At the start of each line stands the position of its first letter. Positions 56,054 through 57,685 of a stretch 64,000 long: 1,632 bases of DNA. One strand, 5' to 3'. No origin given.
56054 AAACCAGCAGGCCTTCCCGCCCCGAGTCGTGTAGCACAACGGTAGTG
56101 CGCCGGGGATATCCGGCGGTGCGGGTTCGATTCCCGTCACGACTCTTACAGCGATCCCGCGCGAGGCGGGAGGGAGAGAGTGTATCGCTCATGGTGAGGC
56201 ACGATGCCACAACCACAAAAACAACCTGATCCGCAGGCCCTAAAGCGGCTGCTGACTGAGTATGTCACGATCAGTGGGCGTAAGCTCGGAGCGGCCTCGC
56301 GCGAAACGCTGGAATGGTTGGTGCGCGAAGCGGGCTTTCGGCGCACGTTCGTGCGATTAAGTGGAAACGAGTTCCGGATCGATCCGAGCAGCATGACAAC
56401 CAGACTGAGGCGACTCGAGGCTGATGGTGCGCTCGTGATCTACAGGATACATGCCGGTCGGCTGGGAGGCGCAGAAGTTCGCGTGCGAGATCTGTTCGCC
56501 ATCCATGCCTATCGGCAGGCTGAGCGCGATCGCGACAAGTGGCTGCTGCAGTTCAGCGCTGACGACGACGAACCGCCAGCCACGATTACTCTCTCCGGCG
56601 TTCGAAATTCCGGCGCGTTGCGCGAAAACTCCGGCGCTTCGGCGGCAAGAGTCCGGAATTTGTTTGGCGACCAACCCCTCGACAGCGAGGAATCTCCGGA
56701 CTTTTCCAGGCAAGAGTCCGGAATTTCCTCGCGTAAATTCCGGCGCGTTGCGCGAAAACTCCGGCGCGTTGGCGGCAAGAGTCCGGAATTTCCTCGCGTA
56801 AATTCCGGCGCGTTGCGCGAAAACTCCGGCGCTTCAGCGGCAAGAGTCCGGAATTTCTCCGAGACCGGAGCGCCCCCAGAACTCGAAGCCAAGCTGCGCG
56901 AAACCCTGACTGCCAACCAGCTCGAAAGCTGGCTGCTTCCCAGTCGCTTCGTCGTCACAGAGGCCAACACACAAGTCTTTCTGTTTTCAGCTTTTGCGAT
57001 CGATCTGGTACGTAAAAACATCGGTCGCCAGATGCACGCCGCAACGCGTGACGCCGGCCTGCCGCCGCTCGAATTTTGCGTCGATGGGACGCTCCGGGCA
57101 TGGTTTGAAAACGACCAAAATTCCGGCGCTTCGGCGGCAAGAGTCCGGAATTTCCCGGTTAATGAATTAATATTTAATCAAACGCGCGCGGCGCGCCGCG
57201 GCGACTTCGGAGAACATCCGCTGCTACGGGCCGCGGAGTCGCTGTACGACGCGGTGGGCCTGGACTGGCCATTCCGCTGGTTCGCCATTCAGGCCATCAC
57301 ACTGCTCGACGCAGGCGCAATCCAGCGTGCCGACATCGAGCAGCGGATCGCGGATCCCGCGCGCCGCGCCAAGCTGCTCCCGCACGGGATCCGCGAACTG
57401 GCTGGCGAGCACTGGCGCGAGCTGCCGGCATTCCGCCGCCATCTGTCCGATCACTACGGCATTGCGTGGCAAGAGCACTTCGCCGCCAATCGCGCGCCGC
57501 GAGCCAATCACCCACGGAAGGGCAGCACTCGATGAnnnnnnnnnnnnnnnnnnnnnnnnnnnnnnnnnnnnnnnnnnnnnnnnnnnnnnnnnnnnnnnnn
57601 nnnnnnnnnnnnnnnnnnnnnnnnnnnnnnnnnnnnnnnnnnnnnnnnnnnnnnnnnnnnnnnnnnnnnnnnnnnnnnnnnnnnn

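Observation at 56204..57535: Candidate replication origin embedded in its initiator gene (iterons read in two reading frames)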

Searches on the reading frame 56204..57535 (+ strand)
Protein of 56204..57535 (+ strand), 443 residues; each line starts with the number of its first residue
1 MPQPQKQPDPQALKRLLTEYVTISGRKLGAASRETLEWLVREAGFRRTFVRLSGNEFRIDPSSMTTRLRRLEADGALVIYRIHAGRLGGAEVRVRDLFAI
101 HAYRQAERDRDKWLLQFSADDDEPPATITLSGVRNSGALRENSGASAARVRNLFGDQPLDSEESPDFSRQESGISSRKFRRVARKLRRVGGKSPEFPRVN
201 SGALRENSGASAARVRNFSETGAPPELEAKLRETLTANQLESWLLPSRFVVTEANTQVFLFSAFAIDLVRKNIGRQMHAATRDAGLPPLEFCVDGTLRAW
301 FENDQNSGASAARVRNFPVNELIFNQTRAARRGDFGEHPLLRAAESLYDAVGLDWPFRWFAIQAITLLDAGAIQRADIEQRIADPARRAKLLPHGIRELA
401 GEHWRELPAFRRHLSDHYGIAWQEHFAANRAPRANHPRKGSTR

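Call 5: search_protein_families(library=pfam, proteins=[window:56204-57535:+], max_evalue=1)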
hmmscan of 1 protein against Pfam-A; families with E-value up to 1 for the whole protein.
window:56204-57535:+ (443 aa): 0 families

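Call 6: search_protein_families(library=phrogs, proteins=[window:56204-57535:+], max_evalue=1)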
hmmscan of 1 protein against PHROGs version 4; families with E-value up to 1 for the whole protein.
window:56204-57535:+ (443 aa): 0 families

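Call 9: find_homologous_proteins(query=window:56204-57535:+)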
Query window:56204-57535:+ (443 aa): 2 proteins with E <= 0.001 among 8000 candidates.
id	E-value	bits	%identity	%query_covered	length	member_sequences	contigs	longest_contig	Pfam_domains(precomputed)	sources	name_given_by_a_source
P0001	1.8e-292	988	100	100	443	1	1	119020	-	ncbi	-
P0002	1.6e-97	345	45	97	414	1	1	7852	-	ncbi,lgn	-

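Call 11: find_encoding_contigs(protein=P0002, flank=10000)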
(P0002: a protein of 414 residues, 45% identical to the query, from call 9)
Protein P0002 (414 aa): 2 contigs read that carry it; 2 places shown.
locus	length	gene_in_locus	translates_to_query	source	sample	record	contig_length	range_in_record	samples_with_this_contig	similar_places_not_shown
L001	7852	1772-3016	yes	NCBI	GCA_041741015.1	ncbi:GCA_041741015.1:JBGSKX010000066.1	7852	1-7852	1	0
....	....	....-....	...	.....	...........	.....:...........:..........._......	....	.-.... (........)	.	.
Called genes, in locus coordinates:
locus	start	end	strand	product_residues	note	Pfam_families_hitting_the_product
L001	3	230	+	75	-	?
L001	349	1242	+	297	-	-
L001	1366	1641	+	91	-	-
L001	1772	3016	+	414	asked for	-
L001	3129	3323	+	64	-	-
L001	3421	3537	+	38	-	-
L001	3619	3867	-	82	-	-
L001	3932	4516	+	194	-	-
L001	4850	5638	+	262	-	-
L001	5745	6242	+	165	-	-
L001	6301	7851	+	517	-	?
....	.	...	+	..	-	?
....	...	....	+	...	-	-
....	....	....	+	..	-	-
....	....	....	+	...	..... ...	-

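Call 12: find_encoding_contigs(protein=P0001, flank=10000)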
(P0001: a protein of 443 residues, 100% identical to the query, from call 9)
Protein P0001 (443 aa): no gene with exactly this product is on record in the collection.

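Call 21: find_related_loci(query=A1, collection=genome_contigs, flank=10000)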
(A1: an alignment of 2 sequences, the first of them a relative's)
Query A1 (443 aa) in genome_contigs; peptide patterns used: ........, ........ (x = any residue, [..] = any of these).
233 stretches matched a pattern; 1 encode a relative of the query (tblastn E <= 1e-3); 1 distinct loci.
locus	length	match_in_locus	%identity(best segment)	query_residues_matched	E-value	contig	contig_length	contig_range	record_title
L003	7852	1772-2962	45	1-431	2e-104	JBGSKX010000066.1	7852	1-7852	MAG: Pirellulales bacterium isolate JTS-AC191 k141_3135931, whole genome shotgun sequence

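Call 22: find_related_loci(query=A1, collection=metagenome_contigs, flank=10000)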
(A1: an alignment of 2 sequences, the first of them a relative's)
Query A1 (443 aa) in metagenome_contigs; peptide patterns used: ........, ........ (x = any residue, [..] = any of these).
105 stretches matched a pattern, but none encodes a relative of the query by tblastn (E <= 1e-3).

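Call 23: find_related_loci(query=A1, collection=viral_contigs, flank=10000)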
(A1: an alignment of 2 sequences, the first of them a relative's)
Query A1 (443 aa) in viral_contigs; peptide patterns used: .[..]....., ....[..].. (x = any residue, [..] = any of these).
53 stretches matched a pattern, but none encodes a relative of the query by tblastn (E <= 1e-3).

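Call 30: predict_structure(alignment_id=A1)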
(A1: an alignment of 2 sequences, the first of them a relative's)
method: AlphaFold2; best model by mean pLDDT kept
length: 443 residues; sequences in the alignment: 2
mean_pLDDT: 44.7   pTM: 0.29
mean pLDDT of the five models: 44.7, 36.5, 36.3, 35.3, 32.8
residues with pLDDT >= 90: 3; 70-90: 49; 50-70: 103; < 50: 288
segments of 3 or more residues with pLDDT < 50: 1-47, 51-61, 84-88, 98-221, 302-363, 416-443
pLDDT, mean of each block of 10 residues (from residue 1): 31 26 28 40 44 40 56 55 51 51 41 32 23 22 24 27 26 31 33 24 22 26 78 77 69 82 64 81 89 64 43 36 29 33 40 39 50 59 61 54 56 46 36 28 31
secondary structure, 60 per line:
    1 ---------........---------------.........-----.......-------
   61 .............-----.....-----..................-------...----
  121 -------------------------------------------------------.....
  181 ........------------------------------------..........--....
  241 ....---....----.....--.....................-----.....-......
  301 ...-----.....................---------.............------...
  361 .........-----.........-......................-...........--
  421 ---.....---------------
elements in order: H10-17 H33-41 E47-53 H61-73 E79-83 E89-93 H94-106 E114-116 H176-188 H225-234 H237-244 E248-251 E256-260 H263-283 E289-293 H295-303 H309-329 H339-351 H358-369 H375-383 H385-406 H408-418 H424-428

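Call 31: search_protein_representatives(alignment_id=A1)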
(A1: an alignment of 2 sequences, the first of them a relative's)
Query: 2 sequences, 462 profile positions. Proteins with E-value up to 0.001 (for the whole library): 19; up to 1e-10: 12; up to 1e-30: 3. The best 19 are listed.
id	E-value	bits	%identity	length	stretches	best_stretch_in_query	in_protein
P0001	4.9e-265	896.2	-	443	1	1-456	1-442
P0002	2.1e-242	821.5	-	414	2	203-462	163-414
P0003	1.0e-44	169.8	-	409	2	11-149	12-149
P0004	3.5e-20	88.9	-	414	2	221-443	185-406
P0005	2.5e-19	86.1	-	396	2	202-448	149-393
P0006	5.7e-18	81.6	-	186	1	9-112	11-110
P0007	3.6e-13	65.8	-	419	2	218-448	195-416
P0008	2.2e-12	63.2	-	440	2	218-403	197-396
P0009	1.4e-11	60.6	-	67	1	389-452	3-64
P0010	2.5e-11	59.7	-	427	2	218-447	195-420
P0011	2.6e-11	59.7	-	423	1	221-429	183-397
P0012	6.8e-11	58.3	-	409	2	209-456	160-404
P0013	2.5e-10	56.4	-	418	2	217-444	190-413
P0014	3.5e-10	55.9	-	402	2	223-445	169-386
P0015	3.5e-07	46.1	-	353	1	212-447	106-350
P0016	1.5e-05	40.6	-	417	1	222-451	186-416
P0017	6.5e-05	38.6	-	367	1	213-447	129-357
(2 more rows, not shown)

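Call 34: fold_search(model_id=the predicted structure, library=pdb)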
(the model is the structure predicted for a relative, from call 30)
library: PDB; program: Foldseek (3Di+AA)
matches with E <= 10: 904; with E <= 0.001: 0
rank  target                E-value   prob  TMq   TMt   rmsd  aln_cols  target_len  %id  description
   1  4tps_B                1.1e-01  0.99  0.14  0.65   2.5        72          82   12  Sporulation Inhibitor of DNA Replication, SirA, in complex with Domain I of DnaA (released 2014-07-30)
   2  4tps_D                1.1e-01  0.99  0.14  0.63   2.5        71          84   13  Sporulation Inhibitor of DNA Replication, SirA, in complex with Domain I of DnaA (released 2014-07-30)
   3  8a3v_D                1.2e-01  0.63  0.13  0.33  15.3       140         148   14  Crystal structure of the Vibrio cholerae replicative helicase (VcDnaB) in complex with its loader protein (VcDciA) (released 2023-02-15)
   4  4go7                  1.3e-01  0.30  0.10  0.23  11.0       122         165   17  The regulatory subunit of aspartate kinase in complex with threonine from Mycobacterium tuberculosis (released 2012-09-05)
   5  5zi8_A                2.9e-01  0.20  0.08  0.27  12.0       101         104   19  Crystal structure of the PadR-family transcriptional regulator Rv3488 of Mycobacterium tuberculosis H37Rv in complex w (released 2018-10-17)
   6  6d3v_A                3.0e-01  0.15  0.07  0.12  16.9        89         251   13  Chromosomal trehalose-6-phosphate phosphatase from P. aeruginosa (released 2018-05-09)
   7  3c1m_D                3.4e-01  0.63  0.12  0.11   6.4        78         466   13  Cyrstal Structure of threonine-sensitive aspartokinase from Methanococcus jannaschii with MgAMP-PNP and L-aspartate (released 2008-03-25)
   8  3s1t_A                3.4e-01  0.41  0.12  0.30  10.6       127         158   20  Structure of the regulatory domain of aspartokinase (Rv3709c; AK-beta) in complex with threonine from Mycobacterium tu (released 2012-06-13)
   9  9e71_BW               3.4e-01  0.30  0.08  0.38   8.4        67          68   18  Cryo-EM structure of the Pyrobaculum calidifontis 70S ribosome (released 2024-11-20)
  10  8t2z_BZ               3.4e-01  0.28  0.09  0.38   9.1        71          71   17  Hypomethylated yeast 80S bound with cycloheximide, P-site tRNA, and A-site tRNA, messenger RNA, POST (released 2024-12-11)
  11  5zi8_B                3.6e-01  0.18  0.09  0.28  11.9       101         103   19  Crystal structure of the PadR-family transcriptional regulator Rv3488 of Mycobacterium tuberculosis H37Rv in complex w (released 2018-10-17)
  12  3c1m_C                4.1e-01  0.69  0.12  0.12   6.1        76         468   16  Cyrstal Structure of threonine-sensitive aspartokinase from Methanococcus jannaschii with MgAMP-PNP and L-aspartate (released 2008-03-25)
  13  2diu_MODEL_1_A        4.6e-01  0.44  0.13  0.39   7.3        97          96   18  Solution structure of the RRM domain of KIAA0430 protein (released 2006-09-30)
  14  5yei_F                4.8e-01  0.41  0.11  0.30   9.7       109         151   13  Mechanistic insight into the regulation of Pseudomonas aeruginosa aspartate kinase (released 2018-08-29)
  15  3ofh_A                5.1e-01  0.38  0.12  0.39   4.8        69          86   16  Structured Domain of Mus musculus Mesd (released 2011-03-02)
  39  2e0g_MODEL_1_A        8.7e-01  0.82  0.14  0.51   2.8        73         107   23  DnaA N-terminal domain (released 2007-05-01)
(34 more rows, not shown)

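Call 36: find_homologous_proteins(query=A2, max_evalue=0.001)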
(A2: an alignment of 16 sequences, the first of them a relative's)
Query A2 (16 sequences) (443 aa, profile of the alignment): 3 proteins with E <= 0.001 among 8000 candidates.
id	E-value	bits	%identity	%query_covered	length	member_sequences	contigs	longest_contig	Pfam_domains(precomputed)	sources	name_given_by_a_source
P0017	2.4e-114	401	23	49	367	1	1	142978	-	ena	-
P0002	9.3e-113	396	45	97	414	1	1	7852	-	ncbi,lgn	-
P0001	3.3e-112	394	100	100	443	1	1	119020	-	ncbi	-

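Call 37: find_encoding_contigs(protein=P0017, flank=10000, max_places=2)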
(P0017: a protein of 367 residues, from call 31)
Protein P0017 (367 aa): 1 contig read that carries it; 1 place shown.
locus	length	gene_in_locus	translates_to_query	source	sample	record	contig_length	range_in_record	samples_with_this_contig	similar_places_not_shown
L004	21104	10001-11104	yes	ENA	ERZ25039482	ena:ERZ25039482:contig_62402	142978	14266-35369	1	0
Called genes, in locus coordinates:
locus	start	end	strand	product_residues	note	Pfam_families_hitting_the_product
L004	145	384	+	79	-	-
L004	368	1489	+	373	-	PF24251:DUF7453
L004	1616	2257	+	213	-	-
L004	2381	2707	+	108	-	-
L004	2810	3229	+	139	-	-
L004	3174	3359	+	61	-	-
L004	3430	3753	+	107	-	-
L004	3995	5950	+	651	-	-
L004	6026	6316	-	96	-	-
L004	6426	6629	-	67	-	-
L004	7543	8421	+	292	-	-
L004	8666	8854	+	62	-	-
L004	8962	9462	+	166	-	PF07618:DUF1580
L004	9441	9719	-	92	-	-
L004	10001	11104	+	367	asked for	-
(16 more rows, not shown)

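Call 38: find_encoding_contigs(protein=P0003, flank=10000, max_places=2)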
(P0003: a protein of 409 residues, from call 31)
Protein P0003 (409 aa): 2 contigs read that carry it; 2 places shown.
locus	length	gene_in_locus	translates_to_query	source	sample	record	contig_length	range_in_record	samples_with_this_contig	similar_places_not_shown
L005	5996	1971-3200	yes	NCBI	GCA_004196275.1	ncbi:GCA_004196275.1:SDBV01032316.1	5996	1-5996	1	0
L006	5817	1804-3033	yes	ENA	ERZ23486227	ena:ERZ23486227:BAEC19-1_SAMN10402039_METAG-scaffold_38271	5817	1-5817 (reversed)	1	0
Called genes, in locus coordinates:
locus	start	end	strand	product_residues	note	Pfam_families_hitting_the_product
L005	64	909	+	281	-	PF00589:Phage_integrase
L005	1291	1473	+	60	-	-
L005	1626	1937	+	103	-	-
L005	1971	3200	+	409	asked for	-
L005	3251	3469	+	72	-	-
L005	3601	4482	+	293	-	-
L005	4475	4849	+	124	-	-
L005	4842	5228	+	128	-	-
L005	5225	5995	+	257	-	?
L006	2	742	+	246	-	?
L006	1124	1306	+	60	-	-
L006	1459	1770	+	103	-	-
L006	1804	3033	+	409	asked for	-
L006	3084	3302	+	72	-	-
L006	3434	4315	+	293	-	-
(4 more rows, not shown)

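Call 40: find_encoding_contigs(protein=P0004, flank=10000, max_places=1)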
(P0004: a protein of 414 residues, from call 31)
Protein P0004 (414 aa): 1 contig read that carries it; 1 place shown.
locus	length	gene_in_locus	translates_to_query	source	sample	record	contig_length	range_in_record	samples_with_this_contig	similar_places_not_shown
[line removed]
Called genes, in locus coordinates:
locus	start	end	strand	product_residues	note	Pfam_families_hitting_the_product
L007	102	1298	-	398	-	PF00589:Phage_integrase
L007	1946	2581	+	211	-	-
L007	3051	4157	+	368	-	PF00589:Phage_integrase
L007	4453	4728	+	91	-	PF22253:DUF6948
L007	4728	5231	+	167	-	-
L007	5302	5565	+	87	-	-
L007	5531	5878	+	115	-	-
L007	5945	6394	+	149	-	-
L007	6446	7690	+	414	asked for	-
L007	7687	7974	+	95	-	-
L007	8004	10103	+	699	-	PF02195:ParB_N, PF17762:HTH_ParB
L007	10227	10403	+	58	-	PF02599:CsrA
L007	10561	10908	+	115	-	-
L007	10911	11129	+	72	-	-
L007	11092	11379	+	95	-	-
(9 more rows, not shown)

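Call 41: find_encoding_contigs(protein=P0008, flank=10000, max_places=1)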
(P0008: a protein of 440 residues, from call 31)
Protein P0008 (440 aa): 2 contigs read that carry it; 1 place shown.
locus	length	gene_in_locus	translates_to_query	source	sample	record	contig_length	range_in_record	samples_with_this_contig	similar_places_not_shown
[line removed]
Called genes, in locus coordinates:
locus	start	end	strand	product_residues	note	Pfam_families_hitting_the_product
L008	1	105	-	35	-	?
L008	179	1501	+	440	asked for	-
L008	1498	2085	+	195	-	-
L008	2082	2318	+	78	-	-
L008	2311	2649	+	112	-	-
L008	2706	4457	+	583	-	PF02195:ParB_N, PF17762:HTH_ParB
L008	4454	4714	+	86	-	PF02599:CsrA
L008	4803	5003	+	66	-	PF19474:DUF6011 (weak)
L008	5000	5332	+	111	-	?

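Call 42: find_encoding_contigs(protein=P0011, flank=10000, max_places=1)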
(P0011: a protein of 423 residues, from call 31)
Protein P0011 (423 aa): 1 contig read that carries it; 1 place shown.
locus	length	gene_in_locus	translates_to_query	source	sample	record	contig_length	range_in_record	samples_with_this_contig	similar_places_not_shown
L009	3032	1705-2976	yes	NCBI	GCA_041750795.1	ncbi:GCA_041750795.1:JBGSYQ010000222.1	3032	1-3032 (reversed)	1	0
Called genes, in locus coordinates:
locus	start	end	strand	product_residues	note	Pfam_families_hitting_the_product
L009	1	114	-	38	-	?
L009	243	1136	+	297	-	-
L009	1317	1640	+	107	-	PF07618:DUF1580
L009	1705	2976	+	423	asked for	-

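Call 43: find_encoding_contigs(protein=P0005, flank=10000, max_places=1)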
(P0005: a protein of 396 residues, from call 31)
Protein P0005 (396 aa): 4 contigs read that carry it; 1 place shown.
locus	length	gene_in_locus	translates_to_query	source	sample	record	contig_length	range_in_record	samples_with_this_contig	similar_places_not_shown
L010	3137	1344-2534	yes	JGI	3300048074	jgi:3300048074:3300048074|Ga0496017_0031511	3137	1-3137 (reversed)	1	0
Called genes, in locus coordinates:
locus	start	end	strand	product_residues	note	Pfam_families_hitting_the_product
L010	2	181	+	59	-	?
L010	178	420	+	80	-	-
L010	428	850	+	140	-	-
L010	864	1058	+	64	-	-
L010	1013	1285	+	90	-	PF01047:MarR (weak)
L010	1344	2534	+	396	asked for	PF11638:DnaA_N (weak)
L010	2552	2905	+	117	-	-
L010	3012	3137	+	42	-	?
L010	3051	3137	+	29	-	?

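Call 44: find_encoding_contigs(protein=P0012, flank=10000, max_places=1)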
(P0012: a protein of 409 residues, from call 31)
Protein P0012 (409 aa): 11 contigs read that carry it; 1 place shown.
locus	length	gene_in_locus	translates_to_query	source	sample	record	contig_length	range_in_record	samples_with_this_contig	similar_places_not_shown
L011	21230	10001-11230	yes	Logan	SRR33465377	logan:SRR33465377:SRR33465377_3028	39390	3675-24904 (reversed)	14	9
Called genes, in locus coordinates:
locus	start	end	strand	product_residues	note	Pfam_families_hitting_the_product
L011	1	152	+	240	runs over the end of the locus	PF02086:MethyltransfD12 (faint)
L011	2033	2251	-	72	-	-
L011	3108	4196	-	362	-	PF00589:Phage_integrase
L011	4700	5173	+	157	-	-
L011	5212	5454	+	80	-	PF12844:HTH_19, PF13560:HTH_31, PF01381:HTH_3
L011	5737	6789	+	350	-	-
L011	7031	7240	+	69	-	-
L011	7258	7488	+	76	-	-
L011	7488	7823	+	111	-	-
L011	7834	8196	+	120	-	PF24729:Acb2_Tad1_hairpin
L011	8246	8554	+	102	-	-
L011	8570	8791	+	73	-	-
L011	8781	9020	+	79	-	-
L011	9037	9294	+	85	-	-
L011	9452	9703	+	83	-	-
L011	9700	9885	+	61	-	-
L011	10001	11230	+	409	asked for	-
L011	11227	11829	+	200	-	-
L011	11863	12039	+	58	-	-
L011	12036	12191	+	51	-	-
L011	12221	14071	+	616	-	PF02195:ParB_N, PF17762:HTH_ParB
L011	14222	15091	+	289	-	-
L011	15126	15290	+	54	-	PF02599:CsrA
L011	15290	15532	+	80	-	-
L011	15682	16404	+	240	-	-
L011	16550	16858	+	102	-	-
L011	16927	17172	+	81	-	-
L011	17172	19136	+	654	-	PF00145:DNA_methylase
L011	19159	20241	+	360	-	PF07505:DUF5131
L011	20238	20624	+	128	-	-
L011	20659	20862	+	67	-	-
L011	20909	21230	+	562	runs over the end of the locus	PF00176:SNF2-rel_dom, PF00270:DEAD (weak)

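Call 45: find_encoding_contigs(protein=P0013, flank=10000, max_places=1)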
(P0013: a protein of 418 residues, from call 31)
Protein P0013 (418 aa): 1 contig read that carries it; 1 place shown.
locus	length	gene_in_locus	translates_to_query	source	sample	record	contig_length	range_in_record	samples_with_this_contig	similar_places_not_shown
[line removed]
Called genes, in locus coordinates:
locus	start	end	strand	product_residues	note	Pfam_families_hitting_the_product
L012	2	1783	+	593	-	?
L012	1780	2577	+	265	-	PF00535:Glycos_transf_2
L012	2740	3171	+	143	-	-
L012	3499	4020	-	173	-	-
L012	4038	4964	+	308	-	-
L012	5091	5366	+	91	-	PF22253:DUF6948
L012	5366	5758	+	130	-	-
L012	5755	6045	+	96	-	-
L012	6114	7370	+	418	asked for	-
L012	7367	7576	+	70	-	?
